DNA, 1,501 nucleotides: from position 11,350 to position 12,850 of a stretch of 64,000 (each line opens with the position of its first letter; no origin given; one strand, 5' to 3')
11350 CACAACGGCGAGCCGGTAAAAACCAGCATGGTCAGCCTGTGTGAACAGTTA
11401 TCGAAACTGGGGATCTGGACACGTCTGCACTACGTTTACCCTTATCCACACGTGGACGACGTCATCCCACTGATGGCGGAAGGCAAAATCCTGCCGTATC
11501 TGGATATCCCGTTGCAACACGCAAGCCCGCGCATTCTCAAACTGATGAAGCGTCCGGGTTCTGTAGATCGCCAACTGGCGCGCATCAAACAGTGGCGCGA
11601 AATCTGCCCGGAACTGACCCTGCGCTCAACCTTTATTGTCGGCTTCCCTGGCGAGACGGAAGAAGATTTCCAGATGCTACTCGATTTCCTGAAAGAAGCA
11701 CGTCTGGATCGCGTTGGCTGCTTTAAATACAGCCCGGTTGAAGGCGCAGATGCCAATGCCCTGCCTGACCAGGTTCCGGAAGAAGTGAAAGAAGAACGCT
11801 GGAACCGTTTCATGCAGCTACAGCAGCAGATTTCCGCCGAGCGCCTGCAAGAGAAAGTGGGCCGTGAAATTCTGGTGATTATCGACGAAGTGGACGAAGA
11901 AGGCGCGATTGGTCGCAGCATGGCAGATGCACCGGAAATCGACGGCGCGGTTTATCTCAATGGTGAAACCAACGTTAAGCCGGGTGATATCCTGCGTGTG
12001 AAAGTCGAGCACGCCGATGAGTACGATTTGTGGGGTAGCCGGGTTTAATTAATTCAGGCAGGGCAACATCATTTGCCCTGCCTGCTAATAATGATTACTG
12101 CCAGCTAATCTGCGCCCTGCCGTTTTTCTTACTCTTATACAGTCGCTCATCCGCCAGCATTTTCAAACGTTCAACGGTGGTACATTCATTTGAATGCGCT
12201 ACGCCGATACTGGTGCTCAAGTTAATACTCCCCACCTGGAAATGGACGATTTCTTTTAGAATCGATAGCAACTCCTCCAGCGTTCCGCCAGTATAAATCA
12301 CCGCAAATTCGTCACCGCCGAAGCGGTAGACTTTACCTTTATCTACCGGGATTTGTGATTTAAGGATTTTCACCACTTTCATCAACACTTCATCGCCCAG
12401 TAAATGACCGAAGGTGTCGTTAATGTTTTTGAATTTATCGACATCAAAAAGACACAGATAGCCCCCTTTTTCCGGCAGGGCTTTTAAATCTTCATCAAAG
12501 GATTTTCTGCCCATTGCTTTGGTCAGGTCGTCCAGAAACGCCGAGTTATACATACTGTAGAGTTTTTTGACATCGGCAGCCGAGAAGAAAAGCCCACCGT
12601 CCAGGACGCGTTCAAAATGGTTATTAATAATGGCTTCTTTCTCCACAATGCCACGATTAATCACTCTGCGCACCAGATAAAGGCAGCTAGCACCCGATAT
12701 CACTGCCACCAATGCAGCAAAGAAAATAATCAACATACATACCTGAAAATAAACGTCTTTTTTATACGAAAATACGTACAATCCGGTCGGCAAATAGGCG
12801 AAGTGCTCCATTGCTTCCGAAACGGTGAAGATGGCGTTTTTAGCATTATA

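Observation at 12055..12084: Perfect 12 bp hairpin between convergent rimO and dgcI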

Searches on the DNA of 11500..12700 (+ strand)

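Call 6: search_dna_similar(query=window:11700-12500:+, collection=ecoli_genomes, mode=near, max_rows=12, rows=spread)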
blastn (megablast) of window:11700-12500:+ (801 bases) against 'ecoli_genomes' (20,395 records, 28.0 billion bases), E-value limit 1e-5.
Records with a match: 5425; places in all: 6566; records where one place covers at least 80% of the query: 4280.
Genomes with a match: 5425 of 5426; with a place that covers at least 80% of the query: 4280. Places per genome that has any: lowest 1, median 1, highest 2. On chromosomes: 6560 places; on plasmids: 6.
Best place of each record, by identity: >=99% 4; 95-99% 4281; 90-95% 1140.
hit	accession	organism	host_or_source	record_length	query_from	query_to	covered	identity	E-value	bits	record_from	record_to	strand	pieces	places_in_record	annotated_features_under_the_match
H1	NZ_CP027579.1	Escherichia coli strain 2013C-4282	Homo sapiens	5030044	1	801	100%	99.9%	0e+0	1474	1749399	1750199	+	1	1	dgcI: GGDEF domain-containing protein | rimO: 30S ribosomal protein S12 methylthiotransferase RimO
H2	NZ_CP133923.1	Escherichia coli strain M21816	Homo sapiens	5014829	1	801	100%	95.9%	0e+0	1297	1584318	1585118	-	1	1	dgcI: GGDEF domain-containing protein | rimO: 30S ribosomal protein S12 methylthiotransferase RimO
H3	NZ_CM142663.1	Escherichia coli strain UID2309220013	Homo sapiens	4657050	1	801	100%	95.8%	0e+0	1291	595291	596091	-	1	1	dgcI: diguanylate cyclase | rimO: 30S ribosomal protein S12 methylthiotransferase RimO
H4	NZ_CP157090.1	Escherichia coli strain UTME-14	Sus scrofa domesticus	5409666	2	801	100%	95.8%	0e+0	1290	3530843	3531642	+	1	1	dgcI: diguanylate cyclase | rimO: 30S ribosomal protein S12 methylthiotransferase RimO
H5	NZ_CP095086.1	Escherichia coli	Homo sapiens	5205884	1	801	100%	95.6%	0e+0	1286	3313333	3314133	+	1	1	dgcI: diguanylate cyclase | rimO: 30S ribosomal protein S12 methylthiotransferase RimO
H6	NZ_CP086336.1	Escherichia coli strain EBJ001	Homo sapiens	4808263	2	801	100%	95.5%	0e+0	1279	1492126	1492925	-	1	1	dgcI: GGDEF domain-containing protein | rimO: 30S ribosomal protein S12 methylthiotransferase RimO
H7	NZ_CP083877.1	Escherichia coli strain NDM4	Homo sapiens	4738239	2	801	100%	95.5%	0e+0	1279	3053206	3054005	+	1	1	dgcI: GGDEF domain-containing protein | rimO: 30S ribosomal protein S12 methylthiotransferase RimO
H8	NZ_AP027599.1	Escherichia coli strain LR-71-1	Homo sapiens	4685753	2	801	100%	95.5%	0e+0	1279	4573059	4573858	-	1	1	dgcI: GGDEF domain-containing protein | rimO: 30S ribosomal protein S12 methylthiotransferase RimO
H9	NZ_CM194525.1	Escherichia coli strain 361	Homo sapiens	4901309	2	801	100%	95.5%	0e+0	1279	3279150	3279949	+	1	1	dgcI: GGDEF domain-containing protein | rimO: 30S ribosomal protein S12 methylthiotransferase RimO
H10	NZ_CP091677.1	Escherichia coli strain KFu022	river water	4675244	397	801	51%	94.1%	8e-173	616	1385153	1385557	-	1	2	dgcI: GGDEF domain-containing protein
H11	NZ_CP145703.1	Escherichia coli strain S1-CAM-04-C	Homo sapiens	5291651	397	801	51%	93.8%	4e-171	610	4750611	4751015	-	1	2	dgcI: GGDEF domain-containing protein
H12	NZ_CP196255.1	Escherichia coli strain ECE313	Homo sapiens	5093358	397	801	51%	93.1%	4e-166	593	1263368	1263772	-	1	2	dgcI: GGDEF domain-containing protein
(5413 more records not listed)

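Call 7: search_rna_families(source=window, start=11500, end=12700, threshold=evalue, max_evalue=10)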
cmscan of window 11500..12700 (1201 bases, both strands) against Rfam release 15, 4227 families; matches with E-value up to 10: 1.
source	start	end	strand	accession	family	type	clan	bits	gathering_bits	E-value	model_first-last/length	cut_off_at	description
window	12396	12442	+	RF03545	Flavi_ISFV_CRE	Cis-reg;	-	17.4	41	9.9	1-89/89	no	Insect-specific Flavivirus 3' UTR cis-acting replication element (CRE)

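Call 8: get_annotated_region(hit=H1, flank=3000)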
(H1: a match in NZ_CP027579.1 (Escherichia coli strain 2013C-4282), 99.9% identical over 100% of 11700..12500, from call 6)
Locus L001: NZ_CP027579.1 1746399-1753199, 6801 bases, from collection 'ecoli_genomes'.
description: Escherichia coli strain 2013C-4282 chromosome, complete genome
organism: Escherichia coli strain 2013C-4282 (NCBI taxid 562)
replicon: chromosome; assembly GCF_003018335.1
host: Homo sapiens; source: stool; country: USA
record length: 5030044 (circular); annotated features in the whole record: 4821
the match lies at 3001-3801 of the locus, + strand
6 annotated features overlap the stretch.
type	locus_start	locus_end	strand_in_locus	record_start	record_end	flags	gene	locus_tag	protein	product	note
CDS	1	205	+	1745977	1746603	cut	gstB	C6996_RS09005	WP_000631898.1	glutathione S-transferase GstB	-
CDS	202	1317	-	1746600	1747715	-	yliI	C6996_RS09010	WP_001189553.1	aldose sugar dehydrogenase YliI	-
CDS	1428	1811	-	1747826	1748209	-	bssR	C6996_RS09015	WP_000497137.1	biofilm formation regulator BssR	-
CDS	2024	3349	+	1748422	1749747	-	rimO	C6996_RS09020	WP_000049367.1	30S ribosomal protein S12 methylthiotransferase RimO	-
CDS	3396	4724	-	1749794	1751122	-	dgcI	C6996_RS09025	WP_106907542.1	GGDEF domain-containing protein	-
CDS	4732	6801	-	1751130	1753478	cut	pdeI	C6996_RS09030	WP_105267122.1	sensor domain-containing phosphodiesterase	-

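Call 9: get_annotated_region(hit=H10, flank=3000)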
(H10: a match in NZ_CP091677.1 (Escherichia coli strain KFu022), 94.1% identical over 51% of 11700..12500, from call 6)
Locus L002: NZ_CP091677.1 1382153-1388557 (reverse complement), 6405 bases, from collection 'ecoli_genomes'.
description: Escherichia coli strain KFu022 chromosome, complete genome
organism: Escherichia coli strain KFu022 (NCBI taxid 562)
replicon: chromosome; assembly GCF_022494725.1
host: -; source: river water; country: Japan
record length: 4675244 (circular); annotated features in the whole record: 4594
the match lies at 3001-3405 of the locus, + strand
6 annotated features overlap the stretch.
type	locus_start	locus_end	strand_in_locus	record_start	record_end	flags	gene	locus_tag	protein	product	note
CDS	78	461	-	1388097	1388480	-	bssR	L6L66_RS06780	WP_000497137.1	biofilm formation regulator BssR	-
CDS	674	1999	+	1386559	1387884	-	rimO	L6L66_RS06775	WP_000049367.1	30S ribosomal protein S12 methylthiotransferase RimO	-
CDS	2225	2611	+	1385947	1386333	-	-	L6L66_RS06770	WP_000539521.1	type II toxin-antitoxin system RelE/ParE family toxin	-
CDS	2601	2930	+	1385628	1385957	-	-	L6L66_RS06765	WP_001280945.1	helix-turn-helix domain-containing protein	-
CDS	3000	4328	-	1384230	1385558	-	dgcI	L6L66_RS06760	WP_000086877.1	GGDEF domain-containing protein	-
CDS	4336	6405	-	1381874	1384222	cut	pdeI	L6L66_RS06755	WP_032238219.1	sensor domain-containing phosphodiesterase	-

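Call 10: get_annotated_region(hit=H2, flank=1000)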
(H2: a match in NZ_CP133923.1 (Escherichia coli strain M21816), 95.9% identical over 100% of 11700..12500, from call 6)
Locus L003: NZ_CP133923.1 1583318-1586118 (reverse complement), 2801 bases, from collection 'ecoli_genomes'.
description: Escherichia coli strain M21816 chromosome, complete genome
organism: Escherichia coli strain M21816 (NCBI taxid 562)
replicon: chromosome; assembly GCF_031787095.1
host: Homo sapiens; source: abscess; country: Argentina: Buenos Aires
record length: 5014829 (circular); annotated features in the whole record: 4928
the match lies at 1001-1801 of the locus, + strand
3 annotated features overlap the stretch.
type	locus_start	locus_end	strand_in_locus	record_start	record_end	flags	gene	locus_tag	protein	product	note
CDS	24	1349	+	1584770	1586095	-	rimO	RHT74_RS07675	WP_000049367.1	30S ribosomal protein S12 methylthiotransferase RimO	-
CDS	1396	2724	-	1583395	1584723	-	dgcI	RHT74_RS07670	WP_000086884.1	GGDEF domain-containing protein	-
CDS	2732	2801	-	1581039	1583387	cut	pdeI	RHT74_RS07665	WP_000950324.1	sensor domain-containing phosphodiesterase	-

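Call 18: search_dna_similar(query=window:12015-12130:+, collection=ecoli_genomes, mode=distant, max_rows=40, rows=spread)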
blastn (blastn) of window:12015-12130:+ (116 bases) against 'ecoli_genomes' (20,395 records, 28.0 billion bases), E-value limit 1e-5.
Records with a match: 5425; places in all: 6564; records where one place covers at least 80% of the query: 4286.
Genomes with a match: 5425 of 5426; with a place that covers at least 80% of the query: 4286. Places per genome that has any: lowest 1, median 1, highest 2. On chromosomes: 6558 places; on plasmids: 6.
Best place of each record, by identity: >=99% 526; 95-99% 1076; 90-95% 3813; 80-90% 10.
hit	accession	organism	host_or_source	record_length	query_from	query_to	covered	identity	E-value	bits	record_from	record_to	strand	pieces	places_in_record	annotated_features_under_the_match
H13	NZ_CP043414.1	Escherichia coli strain EC42405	bovine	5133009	1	116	100%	100.0%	1e-51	210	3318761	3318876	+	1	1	dgcI: GGDEF domain-containing protein | rimO: 30S ribosomal protein S12 methylthiotransferase RimO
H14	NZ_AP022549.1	Escherichia coli strain THO-015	Homo sapiens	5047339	1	116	100%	95.7%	1e-44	187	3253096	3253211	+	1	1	GGDEF domain-containing protein | rimO: 30S ribosomal protein S12 methylthiotransferase RimO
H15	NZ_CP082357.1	Escherichia coli strain VCSW7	Top soil and leaf litter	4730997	1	116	100%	95.7%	1e-44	187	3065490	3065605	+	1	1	dgcI: GGDEF domain-containing protein | rimO: 30S ribosomal protein S12 methylthiotransferase RimO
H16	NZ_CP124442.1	Escherichia coli strain AVS0196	environmental: river near WWTP effluent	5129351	1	116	100%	95.7%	1e-44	187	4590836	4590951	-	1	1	dgcI: GGDEF domain-containing protein | rimO: 30S ribosomal protein S12 methylthiotransferase RimO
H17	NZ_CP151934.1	Escherichia coli strain 8178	Mus musculus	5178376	1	116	100%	95.7%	1e-44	187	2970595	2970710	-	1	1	dgcI: GGDEF domain-containing protein | rimO: 30S ribosomal protein S12 methylthiotransferase RimO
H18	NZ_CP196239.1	Escherichia coli strain AH19D088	Homo sapiens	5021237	1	116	100%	95.7%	1e-44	187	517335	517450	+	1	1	dgcI: GGDEF domain-containing protein | rimO: 30S ribosomal protein S12 methylthiotransferase RimO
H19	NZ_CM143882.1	Escherichia coli strain E13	Homo sapiens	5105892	1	116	100%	95.7%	1e-44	187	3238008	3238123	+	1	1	dgcI: GGDEF domain-containing protein | rimO: 30S ribosomal protein S12 methylthiotransferase RimO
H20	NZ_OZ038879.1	Escherichia coli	-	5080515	1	116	100%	95.7%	1e-44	187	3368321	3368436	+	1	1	dgcI: GGDEF domain-containing protein | rimO: 30S ribosomal protein S12 methylthiotransferase RimO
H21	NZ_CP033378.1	Escherichia coli strain L73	goose anus swab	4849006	1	116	100%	94.8%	1e-43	183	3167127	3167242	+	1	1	dgcI: GGDEF domain-containing protein | rimO: 30S ribosomal protein S12 methylthiotransferase RimO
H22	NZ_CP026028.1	Escherichia coli strain CIT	Essential oils isolation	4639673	1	116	100%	94.8%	1e-43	183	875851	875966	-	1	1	dgcI: GGDEF domain-containing protein | rimO: 30S ribosomal protein S12 methylthiotransferase RimO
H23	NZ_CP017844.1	Escherichia coli strain FMU073332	Homo sapiens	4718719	1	116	100%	94.8%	1e-43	183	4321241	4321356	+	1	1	dgcI: GGDEF domain-containing protein | rimO: 30S ribosomal protein S12 methylthiotransferase RimO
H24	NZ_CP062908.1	Escherichia coli strain Res13-Lact-EB12-05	Sus scrofa domesticus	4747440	1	116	100%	94.8%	1e-43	183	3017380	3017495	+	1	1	dgcI: GGDEF domain-containing protein | rimO: 30S ribosomal protein S12 methylthiotransferase RimO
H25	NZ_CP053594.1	Escherichia coli strain T7Express_Crystal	not applicable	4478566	1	116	100%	94.8%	1e-43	183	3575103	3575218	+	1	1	dgcI: GGDEF domain-containing protein | rimO: 30S ribosomal protein S12 methylthiotransferase RimO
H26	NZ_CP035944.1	Escherichia coli strain AR24.2b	dog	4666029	1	116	100%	94.8%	1e-43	183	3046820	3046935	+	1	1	dgcI: GGDEF domain-containing protein | rimO: 30S ribosomal protein S12 methylthiotransferase RimO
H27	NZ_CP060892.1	Escherichia coli strain EC22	Homo sapiens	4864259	1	116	100%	94.8%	1e-43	183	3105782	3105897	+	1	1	dgcI: GGDEF domain-containing protein | rimO: 30S ribosomal protein S12 methylthiotransferase RimO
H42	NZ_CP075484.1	Escherichia coli strain NT1N25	pig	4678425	1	116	100%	94.0%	6e-42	178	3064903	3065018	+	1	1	dgcI: GGDEF domain-containing protein | rimO: 30S ribosomal protein S12 methylthiotransferase RimO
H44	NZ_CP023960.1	Escherichia coli strain FDAARGOS_448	Homo sapiens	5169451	1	47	41%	93.9%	2e-10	73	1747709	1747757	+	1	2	rimO: 30S ribosomal protein S12 methylthiotransferase RimO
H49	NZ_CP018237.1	Escherichia coli strain 155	missing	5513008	1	39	34%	100.0%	6e-10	72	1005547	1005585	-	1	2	rimO: 30S ribosomal protein S12 methylthiotransferase RimO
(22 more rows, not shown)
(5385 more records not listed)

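Call 19: get_annotated_region(hit=H14, flank=100)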
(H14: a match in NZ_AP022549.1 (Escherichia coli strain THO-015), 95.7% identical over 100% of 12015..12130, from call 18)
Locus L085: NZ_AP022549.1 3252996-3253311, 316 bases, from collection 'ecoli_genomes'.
description: Escherichia coli strain THO-015 chromosome, complete genome
organism: Escherichia coli strain THO-015 (NCBI taxid 562)
replicon: chromosome; assembly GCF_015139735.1
host: Homo sapiens; source: -; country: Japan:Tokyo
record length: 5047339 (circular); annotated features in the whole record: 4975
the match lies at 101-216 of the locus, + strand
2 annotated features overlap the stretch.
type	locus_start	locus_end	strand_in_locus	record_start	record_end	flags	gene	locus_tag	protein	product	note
CDS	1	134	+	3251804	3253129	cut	rimO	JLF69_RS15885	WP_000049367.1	30S ribosomal protein S12 methylthiotransferase RimO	-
CDS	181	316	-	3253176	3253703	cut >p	-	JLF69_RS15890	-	GGDEF domain-containing protein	incomplete; partial in the middle of a contig; missing N-terminus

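Call 20: get_annotated_region(hit=H42, flank=100)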
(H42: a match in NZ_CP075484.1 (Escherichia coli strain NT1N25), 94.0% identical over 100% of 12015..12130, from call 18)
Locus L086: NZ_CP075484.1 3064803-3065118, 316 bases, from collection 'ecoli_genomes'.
description: Escherichia coli strain NT1N25 chromosome, complete genome
organism: Escherichia coli strain NT1N25 (NCBI taxid 562)
replicon: chromosome; assembly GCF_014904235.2
host: pig; source: pig farm; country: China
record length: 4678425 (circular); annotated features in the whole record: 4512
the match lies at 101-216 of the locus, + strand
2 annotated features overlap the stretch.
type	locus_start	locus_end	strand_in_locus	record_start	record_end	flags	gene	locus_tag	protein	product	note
CDS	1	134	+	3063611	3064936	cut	rimO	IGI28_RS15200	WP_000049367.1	30S ribosomal protein S12 methylthiotransferase RimO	-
CDS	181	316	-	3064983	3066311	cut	dgcI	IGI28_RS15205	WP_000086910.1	GGDEF domain-containing protein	-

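Call 21: get_annotated_region(hit=H44, flank=1800)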
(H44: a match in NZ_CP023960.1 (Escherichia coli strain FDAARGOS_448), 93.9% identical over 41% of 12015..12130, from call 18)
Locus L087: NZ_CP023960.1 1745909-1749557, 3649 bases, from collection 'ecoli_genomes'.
description: Escherichia coli strain FDAARGOS_448 chromosome, complete genome
organism: Escherichia coli strain FDAARGOS_448 (NCBI taxid 562)
replicon: chromosome; assembly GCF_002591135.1
host: Homo sapiens; source: urine; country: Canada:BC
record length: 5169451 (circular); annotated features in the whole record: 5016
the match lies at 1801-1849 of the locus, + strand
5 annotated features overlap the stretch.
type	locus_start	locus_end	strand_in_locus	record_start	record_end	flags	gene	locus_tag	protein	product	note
CDS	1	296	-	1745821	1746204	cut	bssR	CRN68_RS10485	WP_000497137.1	biofilm formation regulator BssR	-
CDS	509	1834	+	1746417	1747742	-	rimO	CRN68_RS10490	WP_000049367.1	30S ribosomal protein S12 methylthiotransferase RimO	-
CDS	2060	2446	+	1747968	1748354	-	-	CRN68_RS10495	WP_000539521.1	type II toxin-antitoxin system RelE/ParE family toxin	-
CDS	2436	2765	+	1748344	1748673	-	-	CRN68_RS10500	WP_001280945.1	helix-turn-helix domain-containing protein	-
CDS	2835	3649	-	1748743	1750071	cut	dgcI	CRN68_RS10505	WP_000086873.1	GGDEF domain-containing protein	-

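Call 22: get_annotated_region(hit=H49, flank=1800)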
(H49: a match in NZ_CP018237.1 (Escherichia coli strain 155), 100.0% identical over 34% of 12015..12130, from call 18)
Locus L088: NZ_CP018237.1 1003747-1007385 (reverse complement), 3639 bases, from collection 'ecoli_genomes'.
description: Escherichia coli strain 155 chromosome, complete genome
organism: Escherichia coli strain 155 (NCBI taxid 562)
replicon: chromosome; assembly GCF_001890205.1
host: missing; source: human; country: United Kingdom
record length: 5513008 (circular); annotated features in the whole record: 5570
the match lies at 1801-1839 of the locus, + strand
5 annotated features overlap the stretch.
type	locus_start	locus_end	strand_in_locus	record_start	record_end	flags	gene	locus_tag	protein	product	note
CDS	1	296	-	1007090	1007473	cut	bssR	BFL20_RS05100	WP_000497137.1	biofilm formation regulator BssR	-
CDS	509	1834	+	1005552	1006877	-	rimO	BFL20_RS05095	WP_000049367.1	30S ribosomal protein S12 methylthiotransferase RimO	-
CDS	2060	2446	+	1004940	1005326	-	-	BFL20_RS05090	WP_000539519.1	type II toxin-antitoxin system RelE/ParE family toxin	-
CDS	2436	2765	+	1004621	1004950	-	-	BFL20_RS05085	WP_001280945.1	helix-turn-helix domain-containing protein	-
CDS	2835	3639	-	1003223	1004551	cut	dgcI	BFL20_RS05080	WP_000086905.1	GGDEF domain-containing protein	-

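Call 46: search_dna_similar(query=window:12052-12090:+, collection=ecoli_genomes, mode=distant, max_evalue=10, max_rows=30, rows=best)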
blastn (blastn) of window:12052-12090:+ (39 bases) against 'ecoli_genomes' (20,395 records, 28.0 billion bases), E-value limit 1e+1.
Records with a match: 26; places in all: 48; records where one place covers at least 80% of the query: 26.
Genomes with a match: 26 of 5426; with a place that covers at least 80% of the query: 26. Places per genome that has any: lowest 1, median 2, highest 2. On chromosomes: 48 places; on plasmids: 0.
Best place of each record, by identity: >=99% 14; 95-99% 8; 90-95% 1; 80-90% 3.
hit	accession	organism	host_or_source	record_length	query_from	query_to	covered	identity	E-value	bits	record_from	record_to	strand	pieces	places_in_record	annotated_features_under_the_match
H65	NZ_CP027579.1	Escherichia coli strain 2013C-4282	Homo sapiens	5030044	1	39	100%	100.0%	7e-11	72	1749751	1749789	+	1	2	none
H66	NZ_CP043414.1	Escherichia coli strain EC42405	bovine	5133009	1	39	100%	100.0%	7e-11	72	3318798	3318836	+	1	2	none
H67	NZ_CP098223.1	Escherichia coli strain Z0117EC0005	Canis lupus familiaris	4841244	1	39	100%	100.0%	7e-11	72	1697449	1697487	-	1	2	none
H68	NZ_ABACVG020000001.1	Escherichia coli strain 2020CK-00188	Homo sapiens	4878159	1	39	100%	100.0%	7e-11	72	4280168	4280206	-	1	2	none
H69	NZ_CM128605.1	Escherichia coli strain E200086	Homo sapiens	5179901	1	39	100%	100.0%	7e-11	72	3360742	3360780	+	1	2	none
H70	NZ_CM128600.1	Escherichia coli strain E400634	Homo sapiens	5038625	1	39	100%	100.0%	7e-11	72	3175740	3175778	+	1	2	none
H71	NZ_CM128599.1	Escherichia coli strain E500002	Homo sapiens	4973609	1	39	100%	100.0%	7e-11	72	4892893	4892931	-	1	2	none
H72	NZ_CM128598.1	Escherichia coli strain E600003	Homo sapiens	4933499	1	39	100%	100.0%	7e-11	72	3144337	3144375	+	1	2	none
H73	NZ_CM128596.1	Escherichia coli strain 100117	Homo sapiens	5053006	1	39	100%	100.0%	7e-11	72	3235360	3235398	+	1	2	none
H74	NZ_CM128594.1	Escherichia coli strain 100248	Homo sapiens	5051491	1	39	100%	100.0%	7e-11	72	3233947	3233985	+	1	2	none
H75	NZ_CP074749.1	Escherichia coli strain R32_14_1F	goat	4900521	1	39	100%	100.0%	7e-11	72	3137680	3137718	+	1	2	none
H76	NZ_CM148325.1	Escherichia coli strain 24A16CRGN010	Homo sapiens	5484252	1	39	100%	100.0%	7e-11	72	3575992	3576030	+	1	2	none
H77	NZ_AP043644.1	Escherichia coli strain AST85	Homo sapiens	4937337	1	39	100%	100.0%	7e-11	72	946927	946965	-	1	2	none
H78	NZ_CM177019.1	Escherichia coli strain RMDEC465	Homo sapiens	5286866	1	39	100%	100.0%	7e-11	72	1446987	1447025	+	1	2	none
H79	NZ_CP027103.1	Escherichia coli strain RM14723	dog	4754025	1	39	100%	97.4%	3e-9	67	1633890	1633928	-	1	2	none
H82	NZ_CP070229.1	Escherichia coli strain EC12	Homo sapiens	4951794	1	39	100%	97.4%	3e-9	67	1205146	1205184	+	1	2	none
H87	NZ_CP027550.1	Escherichia coli strain 2015C-4136CT1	Homo sapiens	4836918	1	38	97%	94.7%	1e-7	61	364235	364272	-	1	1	dgcI: GGDEF domain-containing protein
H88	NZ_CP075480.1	Escherichia coli strain NT1N31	pig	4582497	1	39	100%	89.7%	2e-5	54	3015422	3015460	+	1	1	none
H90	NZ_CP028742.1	Escherichia coli strain A33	Perameles nasuta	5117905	1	39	100%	89.7%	2e-5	54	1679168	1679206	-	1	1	none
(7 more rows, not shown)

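Call 48: get_annotated_region(hit=H79, flank=60)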
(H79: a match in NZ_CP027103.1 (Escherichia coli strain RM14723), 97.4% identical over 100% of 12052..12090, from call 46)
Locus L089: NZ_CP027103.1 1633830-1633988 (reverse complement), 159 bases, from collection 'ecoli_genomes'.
description: Escherichia coli strain RM14723 chromosome, complete genome
organism: Escherichia coli strain RM14723 (NCBI taxid 562)
replicon: chromosome; assembly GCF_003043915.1
host: dog; source: feces; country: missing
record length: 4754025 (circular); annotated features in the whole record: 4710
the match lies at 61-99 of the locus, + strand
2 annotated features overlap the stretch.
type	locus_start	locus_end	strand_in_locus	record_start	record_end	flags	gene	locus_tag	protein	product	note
CDS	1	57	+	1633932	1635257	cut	rimO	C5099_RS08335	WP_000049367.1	30S ribosomal protein S12 methylthiotransferase RimO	-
CDS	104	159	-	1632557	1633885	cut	dgcI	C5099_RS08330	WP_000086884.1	GGDEF domain-containing protein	-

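Call 49: get_annotated_region(hit=H82, flank=60)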
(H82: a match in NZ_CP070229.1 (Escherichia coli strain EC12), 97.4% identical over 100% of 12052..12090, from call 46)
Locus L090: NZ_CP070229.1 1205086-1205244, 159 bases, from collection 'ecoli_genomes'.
description: Escherichia coli strain EC12 chromosome, complete genome
organism: Escherichia coli strain EC12 (NCBI taxid 562)
replicon: chromosome; assembly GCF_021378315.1
host: Homo sapiens; source: stool; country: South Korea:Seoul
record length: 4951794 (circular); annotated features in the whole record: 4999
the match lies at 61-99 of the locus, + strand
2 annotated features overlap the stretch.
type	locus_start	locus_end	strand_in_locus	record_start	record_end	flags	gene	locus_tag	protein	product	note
CDS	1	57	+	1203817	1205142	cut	rimO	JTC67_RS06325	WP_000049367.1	30S ribosomal protein S12 methylthiotransferase RimO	-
CDS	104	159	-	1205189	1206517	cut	dgcI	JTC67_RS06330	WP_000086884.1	GGDEF domain-containing protein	-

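Call 50: get_annotated_region(hit=H87, flank=60)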
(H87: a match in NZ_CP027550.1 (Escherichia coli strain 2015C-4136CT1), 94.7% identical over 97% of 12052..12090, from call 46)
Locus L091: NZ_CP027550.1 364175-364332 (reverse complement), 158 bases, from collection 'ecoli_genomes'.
description: Escherichia coli strain 2015C-4136CT1 chromosome, complete genome
organism: Escherichia coli strain 2015C-4136CT1 (NCBI taxid 562)
replicon: chromosome; assembly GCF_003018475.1
host: Homo sapiens; source: stool; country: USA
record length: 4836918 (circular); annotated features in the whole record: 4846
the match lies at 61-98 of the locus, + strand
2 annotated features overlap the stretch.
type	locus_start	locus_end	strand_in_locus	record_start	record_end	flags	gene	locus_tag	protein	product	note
CDS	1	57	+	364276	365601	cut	rimO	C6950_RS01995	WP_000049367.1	30S ribosomal protein S12 methylthiotransferase RimO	-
CDS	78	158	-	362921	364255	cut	dgcI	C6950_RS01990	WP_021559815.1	GGDEF domain-containing protein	-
